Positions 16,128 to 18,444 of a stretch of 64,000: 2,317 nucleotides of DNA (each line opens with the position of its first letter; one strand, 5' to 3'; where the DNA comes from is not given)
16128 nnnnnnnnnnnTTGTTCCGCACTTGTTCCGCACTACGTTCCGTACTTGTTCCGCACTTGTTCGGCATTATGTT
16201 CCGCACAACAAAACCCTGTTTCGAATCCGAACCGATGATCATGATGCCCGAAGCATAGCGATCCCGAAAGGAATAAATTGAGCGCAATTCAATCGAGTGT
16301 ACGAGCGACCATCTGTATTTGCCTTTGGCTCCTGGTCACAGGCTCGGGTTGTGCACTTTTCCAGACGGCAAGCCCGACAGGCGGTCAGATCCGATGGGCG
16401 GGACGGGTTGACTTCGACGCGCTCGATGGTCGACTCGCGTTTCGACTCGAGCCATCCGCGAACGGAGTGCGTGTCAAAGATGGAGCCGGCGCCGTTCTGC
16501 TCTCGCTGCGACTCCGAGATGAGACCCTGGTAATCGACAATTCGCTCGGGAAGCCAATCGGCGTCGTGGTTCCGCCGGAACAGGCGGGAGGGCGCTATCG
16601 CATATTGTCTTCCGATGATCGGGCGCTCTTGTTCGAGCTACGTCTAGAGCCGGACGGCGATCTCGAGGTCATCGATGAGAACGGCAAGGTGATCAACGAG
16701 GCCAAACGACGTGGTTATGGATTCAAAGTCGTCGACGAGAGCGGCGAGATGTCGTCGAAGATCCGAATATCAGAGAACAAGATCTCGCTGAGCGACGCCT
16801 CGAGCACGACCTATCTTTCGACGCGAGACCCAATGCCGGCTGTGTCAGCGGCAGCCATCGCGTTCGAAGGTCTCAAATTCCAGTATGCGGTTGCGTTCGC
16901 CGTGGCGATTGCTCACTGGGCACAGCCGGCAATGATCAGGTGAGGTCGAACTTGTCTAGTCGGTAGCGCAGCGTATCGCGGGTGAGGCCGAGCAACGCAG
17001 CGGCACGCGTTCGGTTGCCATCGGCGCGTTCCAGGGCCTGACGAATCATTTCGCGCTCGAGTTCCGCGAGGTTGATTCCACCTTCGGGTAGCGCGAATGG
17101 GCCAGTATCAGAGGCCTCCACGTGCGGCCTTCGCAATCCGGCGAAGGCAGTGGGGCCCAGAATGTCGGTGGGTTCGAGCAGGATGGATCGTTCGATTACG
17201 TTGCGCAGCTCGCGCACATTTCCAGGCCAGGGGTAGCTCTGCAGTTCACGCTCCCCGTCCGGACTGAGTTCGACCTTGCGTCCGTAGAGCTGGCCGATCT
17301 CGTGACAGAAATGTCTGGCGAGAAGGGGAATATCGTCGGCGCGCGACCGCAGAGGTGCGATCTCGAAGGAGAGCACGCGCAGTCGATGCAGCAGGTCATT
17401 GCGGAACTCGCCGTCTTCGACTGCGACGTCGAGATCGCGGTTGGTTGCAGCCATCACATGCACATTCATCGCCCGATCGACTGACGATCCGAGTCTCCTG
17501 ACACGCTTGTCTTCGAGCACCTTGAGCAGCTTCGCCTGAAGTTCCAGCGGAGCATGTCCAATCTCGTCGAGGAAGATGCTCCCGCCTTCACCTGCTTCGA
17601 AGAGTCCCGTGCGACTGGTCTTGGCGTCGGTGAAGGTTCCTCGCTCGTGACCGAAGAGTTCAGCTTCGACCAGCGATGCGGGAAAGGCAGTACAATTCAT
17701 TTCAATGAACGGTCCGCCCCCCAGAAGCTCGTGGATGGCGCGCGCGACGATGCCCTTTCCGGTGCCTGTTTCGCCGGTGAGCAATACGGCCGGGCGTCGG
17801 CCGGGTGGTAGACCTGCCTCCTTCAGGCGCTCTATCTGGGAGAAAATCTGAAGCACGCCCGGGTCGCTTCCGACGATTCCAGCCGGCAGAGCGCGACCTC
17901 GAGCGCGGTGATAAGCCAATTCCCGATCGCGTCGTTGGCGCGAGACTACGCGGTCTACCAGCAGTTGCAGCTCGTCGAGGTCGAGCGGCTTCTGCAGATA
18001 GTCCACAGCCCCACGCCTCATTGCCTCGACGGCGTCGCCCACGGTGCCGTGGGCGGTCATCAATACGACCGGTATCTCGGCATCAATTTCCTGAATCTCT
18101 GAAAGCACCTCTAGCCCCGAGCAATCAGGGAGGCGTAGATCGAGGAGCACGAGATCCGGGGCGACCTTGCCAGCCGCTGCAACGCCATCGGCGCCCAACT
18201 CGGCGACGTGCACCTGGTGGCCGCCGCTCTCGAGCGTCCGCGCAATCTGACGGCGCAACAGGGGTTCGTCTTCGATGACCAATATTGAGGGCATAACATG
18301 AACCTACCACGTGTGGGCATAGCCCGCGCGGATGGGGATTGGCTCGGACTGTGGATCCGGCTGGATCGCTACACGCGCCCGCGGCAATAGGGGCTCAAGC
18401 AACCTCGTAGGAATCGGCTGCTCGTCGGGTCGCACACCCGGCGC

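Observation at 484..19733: Four sigma-54 promoter matches plus an NtrC-type activator tie the left 19 kb into one putative regulon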

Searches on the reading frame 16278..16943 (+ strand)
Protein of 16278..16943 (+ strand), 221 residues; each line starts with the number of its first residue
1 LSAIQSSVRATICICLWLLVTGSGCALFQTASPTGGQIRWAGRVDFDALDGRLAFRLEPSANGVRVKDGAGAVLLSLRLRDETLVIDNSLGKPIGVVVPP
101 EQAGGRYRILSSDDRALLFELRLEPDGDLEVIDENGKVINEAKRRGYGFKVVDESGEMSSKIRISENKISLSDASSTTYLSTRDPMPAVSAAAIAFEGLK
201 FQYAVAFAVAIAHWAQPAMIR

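Call 9: search_protein_families(library=pfam, proteins=[window:16278-16943:+])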
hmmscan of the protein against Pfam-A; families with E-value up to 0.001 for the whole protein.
window:16278-16943:+ (221 aa): 0 families

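Call 71: search_protein_families(library=pfam, proteins=[window:16278-16943:+], max_evalue=1)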
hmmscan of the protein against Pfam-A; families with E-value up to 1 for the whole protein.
window:16278-16943:+ (221 aa): 2 families
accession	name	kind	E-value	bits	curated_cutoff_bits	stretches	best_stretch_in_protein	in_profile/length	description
PF03527.20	RHS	-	0.17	12.2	27.9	0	129-149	13-33/38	RHS protein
PF24306.1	THSD1_N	-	0.25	11.5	27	1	160-212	27-79/100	THSD1 N-terminal domain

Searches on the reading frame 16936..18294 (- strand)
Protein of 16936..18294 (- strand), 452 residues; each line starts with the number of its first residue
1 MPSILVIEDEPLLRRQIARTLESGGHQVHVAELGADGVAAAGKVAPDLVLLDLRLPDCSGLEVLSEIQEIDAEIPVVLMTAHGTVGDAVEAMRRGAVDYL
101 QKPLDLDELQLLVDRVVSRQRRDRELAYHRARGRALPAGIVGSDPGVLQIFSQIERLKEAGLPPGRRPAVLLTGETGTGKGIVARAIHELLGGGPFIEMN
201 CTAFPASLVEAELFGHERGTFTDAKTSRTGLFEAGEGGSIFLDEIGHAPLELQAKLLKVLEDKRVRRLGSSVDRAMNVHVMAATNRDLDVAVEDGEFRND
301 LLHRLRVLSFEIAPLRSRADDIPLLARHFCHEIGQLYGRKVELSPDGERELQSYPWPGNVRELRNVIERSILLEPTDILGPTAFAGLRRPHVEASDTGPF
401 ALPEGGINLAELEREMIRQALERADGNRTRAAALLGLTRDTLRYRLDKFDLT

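Call 9: search_protein_families(library=pfam, proteins=[window:16936-18294:-])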
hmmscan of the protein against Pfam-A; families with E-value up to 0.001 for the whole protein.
window:16936-18294:- (452 aa): 12 families
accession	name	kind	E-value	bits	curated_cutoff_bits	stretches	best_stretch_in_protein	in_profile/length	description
PF00158.32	Sigma54_activat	-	7.9e-53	179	20.2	1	141-309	2-166/168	Sigma-54 interaction domain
PF00072.30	Response_reg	-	2.5e-28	98.9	30.2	1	4-112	1-109/111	Response regulator receiver domain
PF25601.1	AAA_lid_14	-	4e-21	75.1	27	1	316-382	1-68/87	AAA+ ATPase lid domain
PF02954.25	HTH_8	-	1.2e-16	60.6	22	1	409-449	2-42/42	Bacterial regulatory protein, Fis family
PF07728.20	AAA_5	-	2.8e-11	44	22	1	170-286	2-123/139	AAA domain (dynein-related subfamily)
PF14532.12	Sigma54_activ_2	-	8.5e-11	42.7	25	1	145-315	5-138/138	Sigma-54 interaction domain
PF00004.35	AAA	-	2.3e-07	31.8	21.2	1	170-286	1-110/131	ATPase family associated with various cellular activities (AAA)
PF13556.12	HTH_30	-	5.2e-05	23.4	27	1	423-449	10-36/59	PucR C-terminal helix-turn-helix domain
PF07724.20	AAA_2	-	0.00014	22.4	27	1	170-277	6-117/166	AAA domain (Cdc48 subfamily)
PF13191.12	AAA_16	-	0.00015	22.8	32.6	1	154-206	9-64/167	AAA ATPase domain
PF20030.5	bpMoxR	-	0.00063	19.3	27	0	169-285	33-145/205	MoxR domain in the MoxR-vWA-beta-propeller ternary systems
PF07726.17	AAA_3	-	0.001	19.4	27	0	170-285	2-111/131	ATPase family associated with various cellular activities (AAA)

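Call 20: search_protein_families(library=ncbifam, proteins=[window:16936-18294:-], max_evalue=0.00001)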
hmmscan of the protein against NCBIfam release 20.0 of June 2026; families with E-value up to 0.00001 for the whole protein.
window:16936-18294:- (452 aa): 105 families (the best 25 are shown)
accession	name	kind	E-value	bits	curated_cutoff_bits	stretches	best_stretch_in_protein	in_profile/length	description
NF008469.0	PRK11361.1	equivalog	7.4e-111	371.1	714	1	3-450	6-455/461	acetoacetate metabolism transcriptional regulator AtoC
TIGR01818.1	ntrC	equivalog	1.3e-105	353.8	558.6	1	4-379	1-372/463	nitrogen regulation protein NR(I)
TIGR02915.1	PEP_resp_reg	equivalog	3e-95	319.7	502.6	1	4-451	1-444/445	PEP-CTERM-box response regulator transcription factor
NF011695.0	PRK15115.1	equivalog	1.1e-90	304.5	763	1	3-446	8-433/445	two-component system response regulator GlrR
NF051870.1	NAssimRespRegNtrX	equivalog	1.6e-90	304.2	600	1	3-447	3-448/452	nitrogen assimilation response regulator NtrX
NF008176.1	PRK10923.1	equivalog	1.2e-88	297.7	620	1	4-367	6-364/469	nitrogen regulation protein NR(I)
NF041946.1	LuxO_transreg_Vib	equivalog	9.5e-88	295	800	1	23-374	18-366/463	quorum-sensing sigma-54 dependent transcriptional regulator LuxO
NF007689.0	PRK10365.1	equivalog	4.7e-86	289.3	760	1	4-446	8-439/441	sigma-54-dependent response regulator transcription factor ZraR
TIGR01817.1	nifA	equivalog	2.4e-79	267.5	528.85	1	117-380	175-434/534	nif-specific transcriptional activator NifA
NF041552.1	TF_PrdR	equivalog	3.7e-78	263.3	795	1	169-450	292-577/577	sigma-54 dependent transcriptional regulator PrdR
NF038308.1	RNA_repair_RtcR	equivalog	5.6e-77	259.8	650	1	75-448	113-515/530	RNA repair transcriptional activator RtcR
NF003451.0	PRK05022.1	equivalog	2.6e-76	257.4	476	1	126-443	178-502/512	nitric oxide reductase transcriptional regulator NorR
NF050807.1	TransRegFlbDCaul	equivalog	4.1e-73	246.8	750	1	169-449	143-438/454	sigma-54-dependent transcriptional regulator FlbD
TIGR02329.1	propionate_PrpR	equivalog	1.2e-71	242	499.2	1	130-447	204-525/526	propionate catabolism operon regulatory protein PrpR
TIGR02974.1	phageshock_pspF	equivalog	4.3e-70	236.6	443.55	1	142-372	3-231/336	phage shock protein operon transcriptional activator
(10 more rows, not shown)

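Call 31: find_related_loci(query=window:16936-18294:-, collection=metagenome_contigs, flank=10000)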
Query window:16936-18294:- (452 aa) in metagenome_contigs; peptide patterns used: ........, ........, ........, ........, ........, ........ (x = any residue, [..] = any of these).
600 stretches matched a pattern (row limit reached: there are more); 55 encode a relative of the query (tblastn E <= 1e-3); 55 distinct loci.
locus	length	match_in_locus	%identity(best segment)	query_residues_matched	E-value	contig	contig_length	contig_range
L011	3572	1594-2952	65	1-451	0e+0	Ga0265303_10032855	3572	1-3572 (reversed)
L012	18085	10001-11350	40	2-452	6e-97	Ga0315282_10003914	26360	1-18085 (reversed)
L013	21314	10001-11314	37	3-449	4e-93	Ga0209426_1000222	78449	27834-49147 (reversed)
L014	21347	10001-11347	38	1-449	3e-90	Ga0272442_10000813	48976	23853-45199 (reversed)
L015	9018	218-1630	40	4-449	5e-90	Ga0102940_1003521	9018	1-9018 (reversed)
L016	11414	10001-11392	39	1-452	2e-89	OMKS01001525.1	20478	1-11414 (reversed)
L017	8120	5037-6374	41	3-452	2e-89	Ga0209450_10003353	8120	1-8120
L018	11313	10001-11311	41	4-438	3e-89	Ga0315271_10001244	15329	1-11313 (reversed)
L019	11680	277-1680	39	4-449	4e-88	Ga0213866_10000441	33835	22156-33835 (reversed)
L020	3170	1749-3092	37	3-451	6e-87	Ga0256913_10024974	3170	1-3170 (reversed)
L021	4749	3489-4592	42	4-373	4e-82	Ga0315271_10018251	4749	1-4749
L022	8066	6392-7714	37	3-451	1e-81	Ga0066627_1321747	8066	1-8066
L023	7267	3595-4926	37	2-449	2e-81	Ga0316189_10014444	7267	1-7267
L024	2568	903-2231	39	2-452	6e-83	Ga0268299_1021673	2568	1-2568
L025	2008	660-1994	39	2-451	2e-83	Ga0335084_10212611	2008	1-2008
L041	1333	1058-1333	59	1-92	9e-23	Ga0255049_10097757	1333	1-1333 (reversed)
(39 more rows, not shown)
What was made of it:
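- The metagenome scan returned dozens at 35-42% identity (call 31).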

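Call 65: find_homologous_proteins(query=window:16936-18294:-, max_evalue=1e-60)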
Query window:16936-18294:- (452 aa): 6872 proteins with E <= 1e-60 among 8000 candidates; the best 120 are listed.
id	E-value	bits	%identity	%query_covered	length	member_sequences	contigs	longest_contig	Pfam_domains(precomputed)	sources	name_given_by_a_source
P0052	3.5e-269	911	93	100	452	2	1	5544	PF00158.33,PF25601.2,PF02954.26,PF00004.36,PF14532.13,PF07728.21,PF00072.31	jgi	jgi:two-component system response regulator AtoC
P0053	2.2e-252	856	87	100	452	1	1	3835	PF00158.33,PF25601.2,PF02954.26,PF00004.36,PF14532.13,PF07728.21,PF00072.31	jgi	jgi:two-component system response regulator AtoC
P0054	1.6e-226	770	78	100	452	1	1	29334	PF00158.33,PF25601.2,PF02954.26,PF00004.36,PF14532.13,PF07728.21,PF00072.31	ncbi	-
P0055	1.1e-219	748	76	100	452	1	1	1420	PF00158.33,PF07724.21,PF25601.2,PF02954.26,PF00004.36,PF14532.13,PF07728.21,PF00072.31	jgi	-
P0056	1.2e-215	735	75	100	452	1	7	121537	PF00158.33,PF25601.2,PF02954.26,PF00004.36,PF14532.13,PF07728.21,PF00072.31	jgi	jgi:DNA-binding NtrC family response regulator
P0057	2.5e-215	734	75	100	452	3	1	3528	PF00158.33,PF25601.2,PF02954.26,PF00004.36,PF14532.13,PF07728.21,PF00072.31,PF13556.13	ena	-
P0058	1.3e-213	728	74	100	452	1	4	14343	PF00158.33,PF07724.21,PF25601.2,PF02954.26,PF07726.18,PF00004.36,PF14532.13,PF07728.21,PF00072.31,PF01078.28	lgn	-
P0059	9.2e-213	725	75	100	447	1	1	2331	PF00158.33,PF25601.2,PF02954.26,PF00004.36,PF14532.13,PF07728.21,PF00072.31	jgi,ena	-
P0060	2.5e-211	720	73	100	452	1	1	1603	PF00158.33,PF07724.21,PF25601.2,PF02954.26,PF00004.36,PF14532.13,PF07728.21,PF00072.31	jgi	jgi:two-component system response regulator AtoC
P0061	5.0e-209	713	73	100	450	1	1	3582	PF00158.33,PF07724.21,PF25601.2,PF02954.26,PF07726.18,PF00004.36,PF14532.13,PF07728.21,PF00072.31,PF01078.28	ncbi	-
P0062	6.3e-207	706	74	100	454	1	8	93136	PF00158.33,PF07724.21,PF25601.2,PF02954.26,PF00004.36,PF14532.13,PF07728.21,PF00072.31,PF01078.28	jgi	jgi:DNA-binding NtrC family response regulator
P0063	2.1e-204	698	71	100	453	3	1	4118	PF00158.33,PF07724.21,PF25601.2,PF02954.26,PF00004.36,PF14532.13,PF07728.21,PF00072.31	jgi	jgi:DNA-binding NtrC family response regulator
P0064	5.9e-195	666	69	100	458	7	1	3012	PF20030.6,PF00158.33,PF07724.21,PF25601.2,PF02954.26,PF00004.36,PF14532.13,PF07728.21,PF00072.31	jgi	-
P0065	2.0e-194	665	69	100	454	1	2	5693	PF00158.33,PF07724.21,PF25601.2,PF02954.26,PF00004.36,PF14532.13,PF07728.21,PF00072.31,PF13556.13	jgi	jgi:DNA-binding NtrC family response regulator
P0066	2.9e-194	664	68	100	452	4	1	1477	PF00158.33,PF25601.2,PF02954.26,PF00004.36,PF14532.13,PF07728.21,PF00072.31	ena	-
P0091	1.5e-183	629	65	100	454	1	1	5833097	PF00158.33,PF07724.21,PF25601.2,PF02954.26,PF00004.36,PF14532.13,PF07728.21,PF00072.31,PF13191.13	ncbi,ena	-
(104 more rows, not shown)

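Call 66: find_encoding_contigs(protein=P0054, flank=10000, max_places=1)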
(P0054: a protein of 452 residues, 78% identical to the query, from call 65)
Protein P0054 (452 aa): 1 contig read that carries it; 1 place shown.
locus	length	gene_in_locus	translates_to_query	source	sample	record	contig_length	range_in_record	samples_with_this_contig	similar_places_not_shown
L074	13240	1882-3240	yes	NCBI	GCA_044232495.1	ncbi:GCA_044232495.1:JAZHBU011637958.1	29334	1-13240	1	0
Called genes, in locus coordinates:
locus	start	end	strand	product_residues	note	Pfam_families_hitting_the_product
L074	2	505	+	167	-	?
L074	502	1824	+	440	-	PF00413:Peptidase_M10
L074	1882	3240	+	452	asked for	PF00072:Response_reg, PF00158:Sigma54_activat, PF14532:Sigma54_activ_2 (weak), PF00004:AAA, PF07728:AAA_5, PF25601:AAA_lid_14, PF02954:HTH_8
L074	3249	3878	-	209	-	-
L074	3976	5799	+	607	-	PF00884:Sulfatase, PF01663:Phosphodiest, PF18914:DUF5666 (faint)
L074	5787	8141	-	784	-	-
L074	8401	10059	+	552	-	PF13372:Alginate_exp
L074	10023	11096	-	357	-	PF01636:APH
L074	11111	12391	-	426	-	-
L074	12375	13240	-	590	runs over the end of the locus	PF00664:ABC_membrane, PF00005:ABC_tran, PF02463:SMC_N (faint), PF13304:AAA_21 (faint)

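Call 67: find_encoding_contigs(protein=P0056, flank=10000, max_places=1)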
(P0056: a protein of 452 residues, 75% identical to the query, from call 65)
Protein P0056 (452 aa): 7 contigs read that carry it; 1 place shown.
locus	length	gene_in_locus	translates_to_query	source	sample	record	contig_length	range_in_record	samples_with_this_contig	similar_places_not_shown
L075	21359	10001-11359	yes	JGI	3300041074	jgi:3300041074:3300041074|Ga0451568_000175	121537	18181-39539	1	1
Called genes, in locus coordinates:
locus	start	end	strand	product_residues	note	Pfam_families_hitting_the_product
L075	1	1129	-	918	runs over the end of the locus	PF08757:CotH, PF00932:LTD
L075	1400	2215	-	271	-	-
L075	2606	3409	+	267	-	PF09359:VTC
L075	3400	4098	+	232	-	PF16316:DUF4956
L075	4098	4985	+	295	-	-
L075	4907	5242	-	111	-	-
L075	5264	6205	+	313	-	-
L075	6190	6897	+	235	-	PF01209:Ubie_methyltran, PF13489:Methyltransf_23, PF13847:Methyltransf_31, PF08241:Methyltransf_11, PF08242:Methyltransf_12, PF13649:Methyltransf_25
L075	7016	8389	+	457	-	PF03007:WS_DGAT_cat, PF06974:WS_DGAT_C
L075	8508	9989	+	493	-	PF02450:LCAT (weak)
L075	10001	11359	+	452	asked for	PF00072:Response_reg, PF00158:Sigma54_activat, PF14532:Sigma54_activ_2, PF00004:AAA (weak), PF07728:AAA_5, PF25601:AAA_lid_14, PF02954:HTH_8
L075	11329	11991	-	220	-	-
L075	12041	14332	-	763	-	-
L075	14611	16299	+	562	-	PF13372:Alginate_exp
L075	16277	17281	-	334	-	PF01636:APH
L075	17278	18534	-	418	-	PF01636:APH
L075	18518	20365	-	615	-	PF00664:ABC_membrane, PF00005:ABC_tran, PF13304:AAA_21 (faint)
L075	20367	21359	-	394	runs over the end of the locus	PF13439:Glyco_transf_4, PF13579:Glyco_trans_4_4, PF00534:Glycos_transf_1, PF13692:Glyco_trans_1_4, PF13524:Glyco_trans_1_2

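Call 68: find_encoding_contigs(protein=P0091, flank=10000, max_places=1)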
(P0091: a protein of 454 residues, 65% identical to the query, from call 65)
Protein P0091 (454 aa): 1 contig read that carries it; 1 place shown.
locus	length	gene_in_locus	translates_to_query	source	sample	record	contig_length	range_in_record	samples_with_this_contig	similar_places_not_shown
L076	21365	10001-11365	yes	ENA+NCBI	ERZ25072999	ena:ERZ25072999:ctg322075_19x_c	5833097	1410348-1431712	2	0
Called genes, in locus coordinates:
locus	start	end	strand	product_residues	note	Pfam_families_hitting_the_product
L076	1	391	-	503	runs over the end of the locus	-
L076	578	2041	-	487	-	PF13372:Alginate_exp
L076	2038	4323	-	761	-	-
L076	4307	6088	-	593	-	PF00664:ABC_membrane, PF00005:ABC_tran, PF13304:AAA_21 (faint), PF02463:SMC_N (weak)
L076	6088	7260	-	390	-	PF13439:Glyco_transf_4, PF13579:Glyco_trans_4_4, PF00534:Glycos_transf_1, PF13692:Glyco_trans_1_4, PF13524:Glyco_trans_1_2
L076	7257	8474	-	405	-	PF13439:Glyco_transf_4, PF20706:GT4-conflict (weak), PF00534:Glycos_transf_1, PF13692:Glyco_trans_1_4, PF13524:Glyco_trans_1_2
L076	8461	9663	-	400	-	-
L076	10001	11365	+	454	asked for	PF00072:Response_reg, PF00158:Sigma54_activat, PF13191:AAA_16 (weak), PF14532:Sigma54_activ_2, PF00004:AAA (weak), PF07728:AAA_5, PF25601:AAA_lid_14, PF02954:HTH_8, +1 more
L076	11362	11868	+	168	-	-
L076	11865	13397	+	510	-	-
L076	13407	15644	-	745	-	PF00512:HisKA, PF02518:HATPase_c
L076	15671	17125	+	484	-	PF20154:LNT_N, PF00795:CN_hydrolase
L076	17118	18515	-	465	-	PF00171:Aldedh, PF05893:LuxC (weak)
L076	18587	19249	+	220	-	PF03061:4HBT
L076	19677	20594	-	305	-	PF24684:Vgb_lyase (faint), PF08450:SGL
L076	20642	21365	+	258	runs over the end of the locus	PF00378:ECH_1, PF16113:ECH_2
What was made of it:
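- The adjacency of the activator and the small gene is not conserved in L074, L075 or L076 (calls 66-68).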

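Call 82: search_solved_structures(query=window:16936-18294:-, max_evalue=1e-40)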
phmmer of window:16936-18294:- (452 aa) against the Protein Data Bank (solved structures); distinct sequences matched with E-value up to 1e-40: 32.
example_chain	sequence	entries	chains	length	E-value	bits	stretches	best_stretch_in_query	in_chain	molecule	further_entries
4l4u_A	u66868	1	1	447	9.4e-86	291.7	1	3-449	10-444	Transcriptional regulator (NtrC family)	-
1ny5_A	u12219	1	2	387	8.8e-85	288.5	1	3-374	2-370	transcriptional regulator (NtrC family)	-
5ep0_A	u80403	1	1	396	1.2e-70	242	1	4-377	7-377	Putative repressor protein luxO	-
3dzd_A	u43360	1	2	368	4.9e-67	230.1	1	4-379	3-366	Transcriptional regulator (NtrC family)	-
5m7n_A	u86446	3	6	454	1.3e-64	222.1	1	3-447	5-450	Nitrogen assimilation regulatory protein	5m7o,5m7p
9qq6_C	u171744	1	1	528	3.8e-64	220.6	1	119-449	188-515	Nif-specific regulatory protein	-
8p53_C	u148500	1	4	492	2.1e-63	218.1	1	59-384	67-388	Transcriptional regulator FleQ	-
8pb9_D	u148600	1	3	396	4.4e-61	210.4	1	59-381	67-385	Transcriptional regulator FleQ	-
1ny6_A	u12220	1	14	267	4.8e-59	203.7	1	169-374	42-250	transcriptional regulator (NtrC family)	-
4ly6_A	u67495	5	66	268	4.8e-59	203.7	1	169-374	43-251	Transcriptional regulator (NtrC family)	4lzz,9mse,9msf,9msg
5exx_A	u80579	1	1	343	5.1e-59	203.6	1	167-384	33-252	Transcriptional regulator FleQ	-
1ojl_A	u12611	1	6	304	9.5e-59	202.8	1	141-446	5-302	TRANSCRIPTIONAL REGULATORY PROTEIN ZRAR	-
3m0e_A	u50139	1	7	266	3.2e-58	201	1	169-374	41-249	Transcriptional regulator (NtrC family)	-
6jdi_A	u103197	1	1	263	8.4e-58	199.6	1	167-383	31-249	Nitrogen assimilation regulatory protein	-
6j7e_A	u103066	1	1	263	4.2e-57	197.3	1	167-383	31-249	Nitrogen assimilation regulatory protein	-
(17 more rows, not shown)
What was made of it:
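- On Bacterial enhancer-binding protein, NtrC type: Full-length match to the NtrC1 structure (call 82).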
